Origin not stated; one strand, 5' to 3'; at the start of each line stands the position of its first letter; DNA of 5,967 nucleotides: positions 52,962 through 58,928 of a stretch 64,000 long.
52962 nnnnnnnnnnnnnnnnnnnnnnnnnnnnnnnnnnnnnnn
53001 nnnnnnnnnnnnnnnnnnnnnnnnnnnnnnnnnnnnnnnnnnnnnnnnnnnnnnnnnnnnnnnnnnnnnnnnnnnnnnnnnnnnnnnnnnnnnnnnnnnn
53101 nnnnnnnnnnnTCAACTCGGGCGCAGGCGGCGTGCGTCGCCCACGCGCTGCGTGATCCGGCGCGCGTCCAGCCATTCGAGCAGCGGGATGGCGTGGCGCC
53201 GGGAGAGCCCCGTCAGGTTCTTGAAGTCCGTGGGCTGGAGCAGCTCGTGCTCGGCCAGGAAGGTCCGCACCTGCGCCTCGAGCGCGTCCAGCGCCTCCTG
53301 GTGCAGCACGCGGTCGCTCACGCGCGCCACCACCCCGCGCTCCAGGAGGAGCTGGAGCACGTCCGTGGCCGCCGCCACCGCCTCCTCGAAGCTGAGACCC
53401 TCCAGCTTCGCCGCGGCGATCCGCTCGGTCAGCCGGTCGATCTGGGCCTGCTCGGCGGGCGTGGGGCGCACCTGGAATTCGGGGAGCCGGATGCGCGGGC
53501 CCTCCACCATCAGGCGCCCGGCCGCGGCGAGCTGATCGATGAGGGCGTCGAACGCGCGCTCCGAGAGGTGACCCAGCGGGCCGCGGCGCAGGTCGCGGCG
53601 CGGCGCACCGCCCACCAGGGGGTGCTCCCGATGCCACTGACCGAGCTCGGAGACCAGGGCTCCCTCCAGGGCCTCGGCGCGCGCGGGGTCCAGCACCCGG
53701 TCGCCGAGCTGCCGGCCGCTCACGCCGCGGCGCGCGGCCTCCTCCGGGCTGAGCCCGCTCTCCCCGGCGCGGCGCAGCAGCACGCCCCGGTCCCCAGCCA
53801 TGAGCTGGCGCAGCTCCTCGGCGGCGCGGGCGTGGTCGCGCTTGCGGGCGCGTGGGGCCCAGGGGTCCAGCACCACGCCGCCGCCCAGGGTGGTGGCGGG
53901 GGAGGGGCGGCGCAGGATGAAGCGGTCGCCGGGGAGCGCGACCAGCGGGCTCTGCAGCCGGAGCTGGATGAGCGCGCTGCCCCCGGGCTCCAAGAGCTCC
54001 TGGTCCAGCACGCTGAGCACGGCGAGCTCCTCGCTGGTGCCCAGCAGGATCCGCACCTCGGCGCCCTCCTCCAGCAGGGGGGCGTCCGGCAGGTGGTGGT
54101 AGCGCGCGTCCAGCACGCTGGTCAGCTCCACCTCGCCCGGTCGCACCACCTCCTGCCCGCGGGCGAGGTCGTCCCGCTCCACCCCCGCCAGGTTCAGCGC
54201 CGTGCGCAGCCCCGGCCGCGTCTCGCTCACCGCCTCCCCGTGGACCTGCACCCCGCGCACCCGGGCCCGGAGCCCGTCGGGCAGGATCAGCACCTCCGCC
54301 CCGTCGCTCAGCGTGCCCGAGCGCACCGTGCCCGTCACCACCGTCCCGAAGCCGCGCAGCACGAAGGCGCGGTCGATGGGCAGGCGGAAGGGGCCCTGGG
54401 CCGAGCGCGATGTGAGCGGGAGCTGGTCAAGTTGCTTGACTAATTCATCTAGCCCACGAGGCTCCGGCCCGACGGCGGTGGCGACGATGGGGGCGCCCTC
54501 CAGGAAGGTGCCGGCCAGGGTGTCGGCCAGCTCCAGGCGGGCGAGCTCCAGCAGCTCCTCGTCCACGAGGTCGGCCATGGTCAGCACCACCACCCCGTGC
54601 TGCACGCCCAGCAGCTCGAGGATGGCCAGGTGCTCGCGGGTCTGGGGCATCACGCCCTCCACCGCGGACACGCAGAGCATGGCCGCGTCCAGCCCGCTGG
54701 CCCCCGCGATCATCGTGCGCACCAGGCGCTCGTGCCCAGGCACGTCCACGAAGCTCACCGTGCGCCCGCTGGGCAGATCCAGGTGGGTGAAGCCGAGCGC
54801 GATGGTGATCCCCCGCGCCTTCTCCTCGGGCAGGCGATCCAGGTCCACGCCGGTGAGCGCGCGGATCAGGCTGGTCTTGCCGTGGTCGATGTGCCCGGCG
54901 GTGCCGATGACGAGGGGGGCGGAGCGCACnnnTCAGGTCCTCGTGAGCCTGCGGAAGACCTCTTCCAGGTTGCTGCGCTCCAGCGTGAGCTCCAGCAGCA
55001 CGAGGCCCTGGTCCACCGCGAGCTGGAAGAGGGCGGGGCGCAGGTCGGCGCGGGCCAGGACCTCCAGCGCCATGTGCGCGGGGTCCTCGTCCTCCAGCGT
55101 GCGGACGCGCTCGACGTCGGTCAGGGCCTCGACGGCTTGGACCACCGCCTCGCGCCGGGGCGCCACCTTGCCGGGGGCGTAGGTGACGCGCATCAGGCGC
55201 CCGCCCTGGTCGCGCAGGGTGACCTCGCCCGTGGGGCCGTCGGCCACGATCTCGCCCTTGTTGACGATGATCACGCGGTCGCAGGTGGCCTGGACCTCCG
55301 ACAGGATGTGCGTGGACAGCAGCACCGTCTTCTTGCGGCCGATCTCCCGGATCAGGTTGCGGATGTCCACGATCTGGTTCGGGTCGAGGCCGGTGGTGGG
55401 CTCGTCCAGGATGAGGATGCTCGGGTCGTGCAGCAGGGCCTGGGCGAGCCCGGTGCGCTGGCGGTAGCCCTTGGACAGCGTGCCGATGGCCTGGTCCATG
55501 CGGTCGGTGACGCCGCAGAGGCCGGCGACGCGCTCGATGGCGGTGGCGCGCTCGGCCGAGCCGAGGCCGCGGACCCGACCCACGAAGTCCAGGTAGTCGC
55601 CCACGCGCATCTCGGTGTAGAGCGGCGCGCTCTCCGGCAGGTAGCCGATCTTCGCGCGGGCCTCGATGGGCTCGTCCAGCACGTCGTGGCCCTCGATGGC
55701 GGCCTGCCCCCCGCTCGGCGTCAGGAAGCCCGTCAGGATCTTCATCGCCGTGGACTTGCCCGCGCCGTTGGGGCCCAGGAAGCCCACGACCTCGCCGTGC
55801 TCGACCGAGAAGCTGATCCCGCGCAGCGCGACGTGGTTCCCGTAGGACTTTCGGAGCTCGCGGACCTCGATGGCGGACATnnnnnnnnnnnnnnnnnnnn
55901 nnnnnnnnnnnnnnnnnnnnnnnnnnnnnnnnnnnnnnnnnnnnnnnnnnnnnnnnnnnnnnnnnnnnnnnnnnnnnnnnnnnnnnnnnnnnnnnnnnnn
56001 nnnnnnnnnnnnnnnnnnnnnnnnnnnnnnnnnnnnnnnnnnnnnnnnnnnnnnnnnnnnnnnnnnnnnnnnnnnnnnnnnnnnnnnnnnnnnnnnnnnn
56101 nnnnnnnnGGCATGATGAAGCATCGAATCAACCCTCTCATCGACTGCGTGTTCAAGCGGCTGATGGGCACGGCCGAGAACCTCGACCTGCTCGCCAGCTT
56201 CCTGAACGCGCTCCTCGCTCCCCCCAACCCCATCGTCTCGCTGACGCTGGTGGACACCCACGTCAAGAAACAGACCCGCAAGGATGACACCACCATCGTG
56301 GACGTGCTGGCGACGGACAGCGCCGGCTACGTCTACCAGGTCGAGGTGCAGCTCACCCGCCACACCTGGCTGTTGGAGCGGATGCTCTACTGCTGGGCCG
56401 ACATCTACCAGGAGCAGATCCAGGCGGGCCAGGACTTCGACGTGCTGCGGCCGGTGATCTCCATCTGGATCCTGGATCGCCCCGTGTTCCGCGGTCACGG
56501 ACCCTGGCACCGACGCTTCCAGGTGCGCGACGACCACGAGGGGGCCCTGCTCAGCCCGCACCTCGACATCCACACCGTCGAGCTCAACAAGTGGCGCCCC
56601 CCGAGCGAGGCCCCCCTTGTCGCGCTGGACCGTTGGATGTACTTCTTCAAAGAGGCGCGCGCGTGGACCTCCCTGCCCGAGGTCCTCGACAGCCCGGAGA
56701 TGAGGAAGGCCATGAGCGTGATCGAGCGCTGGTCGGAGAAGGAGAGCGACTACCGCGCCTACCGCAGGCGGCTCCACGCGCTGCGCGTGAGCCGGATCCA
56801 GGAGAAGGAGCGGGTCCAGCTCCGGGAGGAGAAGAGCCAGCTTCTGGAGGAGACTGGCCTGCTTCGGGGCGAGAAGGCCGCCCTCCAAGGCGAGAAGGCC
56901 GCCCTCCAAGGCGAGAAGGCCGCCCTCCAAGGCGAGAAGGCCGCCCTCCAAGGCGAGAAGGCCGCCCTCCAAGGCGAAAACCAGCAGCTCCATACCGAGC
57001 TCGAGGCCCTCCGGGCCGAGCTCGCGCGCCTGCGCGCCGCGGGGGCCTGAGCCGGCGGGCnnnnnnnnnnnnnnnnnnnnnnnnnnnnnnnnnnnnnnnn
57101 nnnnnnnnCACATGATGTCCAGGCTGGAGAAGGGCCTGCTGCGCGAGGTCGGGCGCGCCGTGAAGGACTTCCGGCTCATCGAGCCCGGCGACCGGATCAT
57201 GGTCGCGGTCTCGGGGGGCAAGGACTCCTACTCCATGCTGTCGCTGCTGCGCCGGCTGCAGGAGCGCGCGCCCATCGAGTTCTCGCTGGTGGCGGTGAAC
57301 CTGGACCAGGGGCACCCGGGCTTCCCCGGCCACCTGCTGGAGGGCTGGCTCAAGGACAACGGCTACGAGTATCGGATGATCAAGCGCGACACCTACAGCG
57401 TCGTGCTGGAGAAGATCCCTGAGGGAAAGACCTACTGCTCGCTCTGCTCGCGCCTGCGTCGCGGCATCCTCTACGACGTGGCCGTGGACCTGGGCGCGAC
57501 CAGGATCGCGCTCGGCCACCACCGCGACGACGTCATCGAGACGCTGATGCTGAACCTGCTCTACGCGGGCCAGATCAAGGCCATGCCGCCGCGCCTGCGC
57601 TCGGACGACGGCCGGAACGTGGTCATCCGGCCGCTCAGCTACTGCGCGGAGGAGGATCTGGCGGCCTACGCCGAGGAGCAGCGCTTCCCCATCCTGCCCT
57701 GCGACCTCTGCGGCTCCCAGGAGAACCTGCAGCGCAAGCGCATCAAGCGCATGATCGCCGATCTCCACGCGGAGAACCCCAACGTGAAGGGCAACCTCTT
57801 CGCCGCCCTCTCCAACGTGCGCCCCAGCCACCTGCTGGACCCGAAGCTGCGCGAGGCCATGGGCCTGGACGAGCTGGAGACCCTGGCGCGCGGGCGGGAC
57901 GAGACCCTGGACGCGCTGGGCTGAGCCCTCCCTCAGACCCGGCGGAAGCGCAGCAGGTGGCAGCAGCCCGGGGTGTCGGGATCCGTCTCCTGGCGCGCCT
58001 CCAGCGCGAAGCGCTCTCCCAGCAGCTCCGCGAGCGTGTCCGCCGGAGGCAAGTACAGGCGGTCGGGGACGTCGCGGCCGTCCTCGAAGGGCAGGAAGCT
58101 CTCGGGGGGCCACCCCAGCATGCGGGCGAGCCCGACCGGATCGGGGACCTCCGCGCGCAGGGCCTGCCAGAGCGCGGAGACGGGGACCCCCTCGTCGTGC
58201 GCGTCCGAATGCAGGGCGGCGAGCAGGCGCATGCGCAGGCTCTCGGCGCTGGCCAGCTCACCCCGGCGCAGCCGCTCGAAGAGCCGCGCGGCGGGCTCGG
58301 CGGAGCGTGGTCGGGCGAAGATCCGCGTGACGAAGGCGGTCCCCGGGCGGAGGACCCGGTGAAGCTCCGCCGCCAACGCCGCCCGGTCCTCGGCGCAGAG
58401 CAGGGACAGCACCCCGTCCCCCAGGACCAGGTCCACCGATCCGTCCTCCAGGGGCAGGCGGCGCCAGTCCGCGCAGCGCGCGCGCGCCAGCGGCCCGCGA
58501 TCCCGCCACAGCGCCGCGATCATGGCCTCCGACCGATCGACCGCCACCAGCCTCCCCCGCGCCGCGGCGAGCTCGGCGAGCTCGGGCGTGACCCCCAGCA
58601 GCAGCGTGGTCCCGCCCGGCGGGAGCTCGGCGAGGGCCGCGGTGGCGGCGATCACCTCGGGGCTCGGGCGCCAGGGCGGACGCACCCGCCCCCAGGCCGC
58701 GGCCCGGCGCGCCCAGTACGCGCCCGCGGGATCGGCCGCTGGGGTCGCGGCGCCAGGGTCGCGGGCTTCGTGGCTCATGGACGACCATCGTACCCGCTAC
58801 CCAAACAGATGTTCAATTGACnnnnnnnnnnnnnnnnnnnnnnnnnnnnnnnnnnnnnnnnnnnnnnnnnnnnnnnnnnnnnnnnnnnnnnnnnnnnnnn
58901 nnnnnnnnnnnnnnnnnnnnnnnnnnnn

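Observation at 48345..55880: Giant hyper-acidic Cys-bracketed DxDxDG repeat lipoprotein coupled to a PEGA protein, selB and an orphan ABC ATPase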

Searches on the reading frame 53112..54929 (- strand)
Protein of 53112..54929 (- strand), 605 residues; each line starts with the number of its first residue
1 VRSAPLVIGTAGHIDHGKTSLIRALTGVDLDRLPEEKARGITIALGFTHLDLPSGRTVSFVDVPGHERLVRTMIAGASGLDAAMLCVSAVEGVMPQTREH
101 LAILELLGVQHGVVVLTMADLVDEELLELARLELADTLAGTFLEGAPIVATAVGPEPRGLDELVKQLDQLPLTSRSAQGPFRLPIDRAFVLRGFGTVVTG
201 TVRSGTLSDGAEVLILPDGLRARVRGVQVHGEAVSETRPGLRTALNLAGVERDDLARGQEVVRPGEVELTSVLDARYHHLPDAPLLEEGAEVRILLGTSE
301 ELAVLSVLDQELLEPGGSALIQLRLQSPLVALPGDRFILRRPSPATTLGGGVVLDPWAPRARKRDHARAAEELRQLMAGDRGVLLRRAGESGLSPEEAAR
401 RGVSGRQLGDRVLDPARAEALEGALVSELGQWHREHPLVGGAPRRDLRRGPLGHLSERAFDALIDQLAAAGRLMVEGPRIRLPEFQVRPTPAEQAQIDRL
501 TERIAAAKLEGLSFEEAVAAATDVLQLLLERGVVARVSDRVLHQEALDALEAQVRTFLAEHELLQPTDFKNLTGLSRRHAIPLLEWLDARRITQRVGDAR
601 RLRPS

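Call 3: search_protein_families(library=pfam, proteins=[window:53112-54929:-], max_evalue=0.01)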
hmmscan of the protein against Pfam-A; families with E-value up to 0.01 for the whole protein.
window:53112-54929:- (605 aa): 6 families
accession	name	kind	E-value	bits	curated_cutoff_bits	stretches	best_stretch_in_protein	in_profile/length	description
PF00009.33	GTP_EFTU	-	8.1e-28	97.7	26.5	1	8-142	6-155/188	Elongation factor Tu GTP binding domain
PF09107.17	SelB-wing_3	-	4.7e-15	55.3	23.2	1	557-602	2-47/47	Elongation factor SelB, winged helix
PF25461.1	Beta-barrel_SelB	-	1.4e-12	48.1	27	1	283-360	11-80/80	Selenocysteine-specific elongation factor, beta-barrel domain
PF09106.17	SelB-wing_2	-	6.5e-10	39.4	22.3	1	427-482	2-57/57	Elongation factor SelB, winged helix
PF03144.31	GTP_EFTU_D2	-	1e-09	39.1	30.3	1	195-259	1-70/73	Elongation factor Tu domain 2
PF01926.29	MMR_HSR1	-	1.7e-05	25.4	21.9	1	8-105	2-101/113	50S ribosome-binding GTPase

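Call 4: search_protein_families(library=ncbifam, proteins=[window:53112-54929:-], max_evalue=0.01)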
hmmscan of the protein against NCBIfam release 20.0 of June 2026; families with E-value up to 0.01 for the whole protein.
window:53112-54929:- (605 aa): 31 families (the best 25 are shown)
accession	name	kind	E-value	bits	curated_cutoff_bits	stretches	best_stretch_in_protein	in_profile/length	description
TIGR00475.1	selB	equivalog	6.8e-95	318.9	242.25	2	7-378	2-357/581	selenocysteine-specific translation elongation factor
NF009373.0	PRK12736.1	subfamily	9.3e-48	162.9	452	1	6-353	13-389/394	elongation factor Tu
NF000766.0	PRK00049.1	subfamily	4.3e-47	160.8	449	1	7-281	14-315/396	elongation factor Tu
NF009372.0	PRK12735.1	subfamily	3.9e-46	157.6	479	1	7-277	14-311/396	elongation factor Tu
TIGR00485.1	EF-Tu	equivalog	5e-46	157.2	522.4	1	7-353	14-389/394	elongation factor Tu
TIGR03680.1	eif2g_arch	equivalog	8.7e-42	143.8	514.5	2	55-224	80-257/407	translation initiation factor IF-2 subunit gamma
NF008969.0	PRK12317.1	subfamily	5.1e-41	140.6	502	2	30-123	60-154/426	elongation factor 1-alpha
NF003077.0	PRK04000.1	equivalog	1.7e-40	139.4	315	2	56-222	85-259/412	translation initiation factor IF-2 subunit gamma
TIGR00483.1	EF-1_alpha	equivalog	5.5e-33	114.1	540.1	2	30-123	60-155/427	translation elongation factor EF-1 subunit alpha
NF004035.0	PRK05506.1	subfamily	1e-26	93.4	715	1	30-305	79-364/632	bifunctional sulfate adenylyltransferase subunit 1/adenylylsulfate kinase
TIGR02034.1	CysN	subfamily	1.9e-24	86.5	336.1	1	30-303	55-338/406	sulfate adenylyltransferase, large subunit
NF003478.0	PRK05124.1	equivalog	1.7e-22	79.6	590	1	30-266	82-328/475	sulfate adenylyltransferase subunit CysN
TIGR00487.1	IF-2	equivalog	2.9e-17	62.7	424.4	1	5-241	87-321/587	translation initiation factor IF-2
NF012153.1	tet_protect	equivalog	2.4e-08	32.7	775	1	31-108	41-117/614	tetracycline resistance ribosomal protection protein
TIGR00490.1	aEF-2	equivalog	3.7e-08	32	738.45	1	8-101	22-131/720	elongation factor EF-2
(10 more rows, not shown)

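Call 17: find_related_loci(query=window:53112-54929:-, collection=genome_contigs, flank=10000)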
Query window:53112-54929:- (605 aa) in genome_contigs; peptide patterns used: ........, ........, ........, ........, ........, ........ (x = any residue, [..] = any of these).
600 stretches matched a pattern (row limit reached: there are more); 584 encode a relative of the query (tblastn E <= 1e-3); the best 80 are kept; 80 distinct loci.
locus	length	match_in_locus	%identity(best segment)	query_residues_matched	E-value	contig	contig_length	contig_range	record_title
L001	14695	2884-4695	63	6-605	0e+0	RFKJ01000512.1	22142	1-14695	MAG: Deltaproteobacteria bacterium isolate J125 k99_946025, whole genome shotgun sequence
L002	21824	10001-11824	62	7-600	0e+0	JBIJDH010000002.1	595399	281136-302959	MAG: Myxococcota bacterium isolate ME2006-08-22D15_3300044611_group2_bin215 Rohwer_bin1508_scaffold_2_c1, whole genome s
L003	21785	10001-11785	59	6-600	0e+0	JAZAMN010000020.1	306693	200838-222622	MAG: Myxococcota bacterium isolate XB_MAG94 DB_MAG94_0020, whole genome shotgun sequence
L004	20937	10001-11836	54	1-605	0e+0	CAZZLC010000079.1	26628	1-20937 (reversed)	MAG TPA_asm: uncultured Enterobacteriaceae bacterium isolate SRP128890_co1_194 genome assembly, contig: NODE_3060_length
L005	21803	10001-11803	57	6-603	0e+0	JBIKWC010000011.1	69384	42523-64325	MAG: Myxococcota bacterium isolate ME2015-09-01_3300035663_group6_bin73 Rohwer_bin1503_scaffold_178_c1, whole genome sho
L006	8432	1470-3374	42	2-603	4e-138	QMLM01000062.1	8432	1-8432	MAG: Deltaproteobacteria bacterium isolate B11_G15 B11_Guay15_scaffold_02653, whole genome shotgun sequence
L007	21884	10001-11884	44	6-603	3e-137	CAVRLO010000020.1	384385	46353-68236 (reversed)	MAG: uncultured Candidatus Rokubacteria bacterium isolate MFD04850.bin.2.308 genome assembly, contig: contig_52637, whol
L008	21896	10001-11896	44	6-600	6e-136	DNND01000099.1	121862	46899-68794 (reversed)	MAG TPA_asm: Blastocatellia bacterium isolate UBA11741 contig_556, whole genome shotgun sequence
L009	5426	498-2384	40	6-603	2e-135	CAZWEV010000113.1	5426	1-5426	MAG TPA_asm: uncultured Desulfobacteraceae bacterium isolate binchicken_co129_423 genome assembly, contig: NODE_53364_le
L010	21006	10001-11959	41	3-603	2e-133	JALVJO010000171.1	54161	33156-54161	MAG: Deltaproteobacteria bacterium isolate A1_metabat2_scaf2bin.062 A1_NODE_68_length_54161_cov_43.090091, whole genome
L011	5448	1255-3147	44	3-603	2e-133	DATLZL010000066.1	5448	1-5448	MAG TPA_asm: Candidatus Binatia bacterium isolate SMAG_U13297 k141_162592, whole genome shotgun sequence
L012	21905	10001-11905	43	6-602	1e-132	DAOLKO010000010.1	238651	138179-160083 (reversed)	MAG TPA_asm: Blastocatellia bacterium isolate AMR_MDS_0338 NODE_14_length_238651_cov_18.838195, whole genome shotgun seq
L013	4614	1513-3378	40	6-605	3e-133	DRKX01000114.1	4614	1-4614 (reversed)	MAG TPA_asm: Nitrospirae bacterium isolate HyVt-450 HyVt-450_k145_434622, whole genome shotgun sequence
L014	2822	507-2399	41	6-603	3e-137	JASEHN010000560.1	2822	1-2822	MAG: Thermodesulfobacteriota bacterium isolate Yes70-24 NODE_16655_length_2822_cov_6.082038, whole genome shotgun sequen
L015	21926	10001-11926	42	6-602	1e-130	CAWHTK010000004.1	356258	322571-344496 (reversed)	MAG: Blastocatellia bacterium isolate MFD09206.bin.2.102 genome assembly, contig: contig_11593, whole genome shotgun seq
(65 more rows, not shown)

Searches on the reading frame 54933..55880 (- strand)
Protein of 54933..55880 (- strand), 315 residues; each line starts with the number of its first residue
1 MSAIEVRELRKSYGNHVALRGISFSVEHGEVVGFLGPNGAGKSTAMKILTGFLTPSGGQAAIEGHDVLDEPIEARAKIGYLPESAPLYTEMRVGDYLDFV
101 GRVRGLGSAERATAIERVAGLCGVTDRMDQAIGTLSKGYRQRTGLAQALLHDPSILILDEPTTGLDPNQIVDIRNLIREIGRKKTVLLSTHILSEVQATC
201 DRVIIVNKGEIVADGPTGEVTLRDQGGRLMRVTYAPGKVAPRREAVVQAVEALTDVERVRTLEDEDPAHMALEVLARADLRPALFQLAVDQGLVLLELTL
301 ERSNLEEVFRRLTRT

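Call 3: search_protein_families(library=pfam, proteins=[window:54933-55880:-], max_evalue=0.01)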
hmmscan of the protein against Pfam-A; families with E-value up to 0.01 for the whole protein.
window:54933-55880:- (315 aa): 3 families
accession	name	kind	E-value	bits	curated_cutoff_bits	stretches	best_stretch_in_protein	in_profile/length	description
PF00005.33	ABC_tran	-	2.6e-30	106.3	25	1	19-163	1-137/137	ABC transporter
PF13304.12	AAA_21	-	1.1e-11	45.8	27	1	135-193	238-300/304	AAA domain, putative AbiEii toxin, Type IV TA system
PF13175.12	AAA_15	-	0.0052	16.9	32.1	0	33-56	27-50/374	AAA ATPase domain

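Call 4: search_protein_families(library=ncbifam, proteins=[window:54933-55880:-], max_evalue=0.01)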
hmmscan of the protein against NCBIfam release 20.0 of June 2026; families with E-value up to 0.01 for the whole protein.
window:54933-55880:- (315 aa): 189 families (the best 25 are shown)
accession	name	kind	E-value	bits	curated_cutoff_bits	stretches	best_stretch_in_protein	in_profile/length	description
TIGR03522.1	GldA_ABC_ATP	equivalog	4.8e-102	341.5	402.6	1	3-313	2-301/301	gliding motility-associated ABC transporter ATP-binding subunit GldA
TIGR01188.1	drrA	subfamily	1.2e-66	225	312.45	1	11-313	1-301/302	daunorubicin resistance ABC transporter, ATP-binding protein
NF033858.1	ABC2_perm_RbbA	equivalog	1.3e-53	182.2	1050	1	3-220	266-484/909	ribosome-associated ATPase/putative transporter RbbA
TIGR03864.1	PQQ_ABC_ATP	hypoth_equivalog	1.1e-50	172.3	302.25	1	3-226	1-225/236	ABC transporter, ATP-binding subunit, PQQ-dependent alcohol dehydrogenase system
TIGR03740.1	galliderm_ABC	subfamily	4.6e-47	160.5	309.75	1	5-213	2-204/223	lantibiotic protection ABC transporter ATP-binding subunit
NF010060.0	PRK13537.1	equivalog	8.7e-47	159.5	521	1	2-281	14-292/314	nodulation factor ABC transporter ATP-binding protein NodI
NF010059.0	PRK13536.1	equivalog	1.3e-45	155.6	549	1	2-218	42-259/342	nodulation factor ABC transporter ATP-binding protein NodI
TIGR04406.1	LPS_export_lptB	equivalog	6.1e-45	153.4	240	1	4-221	2-223/239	LPS export ABC transporter ATP-binding protein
TIGR01288.1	nodI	equivalog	4.3e-44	150.7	424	1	3-219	4-221/303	nodulation factor ABC transporter ATP-binding protein NodI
TIGR03375.1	type_I_sec_LssB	subfamily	8.8e-39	133.3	693.1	1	4-222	466-690/696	type I secretion system permease/ATPase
TIGR03410.1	urea_trans_UrtE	equivalog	4.4e-37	127.7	285.8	1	5-220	2-219/230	urea ABC transporter ATP-binding subunit UrtE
TIGR03265.1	PhnT2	equivalog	1.1e-35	123.5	457.7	1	3-216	4-218/353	putative 2-aminoethylphosphonate ABC transporter ATP-binding protein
TIGR03873.1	F420-0_ABC_ATP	hypoth_equivalog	3.2e-35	121.6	372.4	1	6-224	4-228/256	putative F420-0 ABC transporter ATP-binding protein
NF008513.0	PRK11432.1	equivalog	1.1e-34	119.9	496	1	4-220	7-224/351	ferric ABC transporter ATP-binding protein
NF008144.0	PRK10895.1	equivalog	3.4e-34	118.4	381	1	1-225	1-229/241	LPS export ABC transporter ATP-binding protein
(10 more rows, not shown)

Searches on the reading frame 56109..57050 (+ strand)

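Call 68: search_protein_families(library=pfam, proteins=[window:56109-57050:+], max_evalue=0.001)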
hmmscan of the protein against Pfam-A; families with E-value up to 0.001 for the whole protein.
window:56109-57050:+ (313 aa): 2 families
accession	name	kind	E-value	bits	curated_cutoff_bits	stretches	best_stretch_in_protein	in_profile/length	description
PF12784.13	PDDEXK_2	-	2e-44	152.5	27.4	1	9-225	1-219/229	PD-(D/E)XK nuclease family transposase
PF17675.6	APG6_N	-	0.00033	21.5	45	1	211-309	24-122/132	Apg6 coiled-coil region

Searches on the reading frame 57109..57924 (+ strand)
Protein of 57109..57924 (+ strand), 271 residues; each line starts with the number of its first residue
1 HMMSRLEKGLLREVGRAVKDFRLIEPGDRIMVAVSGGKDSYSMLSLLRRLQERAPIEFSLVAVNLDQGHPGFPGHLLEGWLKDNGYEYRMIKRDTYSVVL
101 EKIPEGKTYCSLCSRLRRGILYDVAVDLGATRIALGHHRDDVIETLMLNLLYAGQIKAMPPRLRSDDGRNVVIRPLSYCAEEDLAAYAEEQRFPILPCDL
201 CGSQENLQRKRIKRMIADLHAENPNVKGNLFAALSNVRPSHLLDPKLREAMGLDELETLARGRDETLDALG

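Call 68: search_protein_families(library=pfam, proteins=[window:57109-57924:+], max_evalue=0.001)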
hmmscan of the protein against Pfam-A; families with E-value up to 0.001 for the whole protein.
window:57109-57924:+ (271 aa): 1 family
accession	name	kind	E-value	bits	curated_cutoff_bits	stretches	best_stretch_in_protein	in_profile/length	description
PF01171.26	ATP_bind_3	-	7.2e-14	52.4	27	2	117-212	84-179/182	PP-loop family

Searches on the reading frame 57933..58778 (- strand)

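Call 68: search_protein_families(library=pfam, proteins=[window:57933-58778:-], max_evalue=0.001)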
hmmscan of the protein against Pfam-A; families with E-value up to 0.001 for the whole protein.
window:57933-58778:- (281 aa): 4 families
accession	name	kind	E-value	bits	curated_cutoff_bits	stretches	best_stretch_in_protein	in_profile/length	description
PF08241.18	Methyltransf_11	-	1.8e-12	48.2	21.2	1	68-150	12-94/95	Methyltransferase domain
PF13649.12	Methyltransf_25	-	3.3e-11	44.2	27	1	68-146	13-96/97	Methyltransferase domain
PF08242.18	Methyltransf_12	-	1.7e-06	29.1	30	1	67-147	11-96/98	Methyltransferase domain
PF13847.12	Methyltransf_31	-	0.00011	22.4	27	1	66-153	20-111/145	Methyltransferase domain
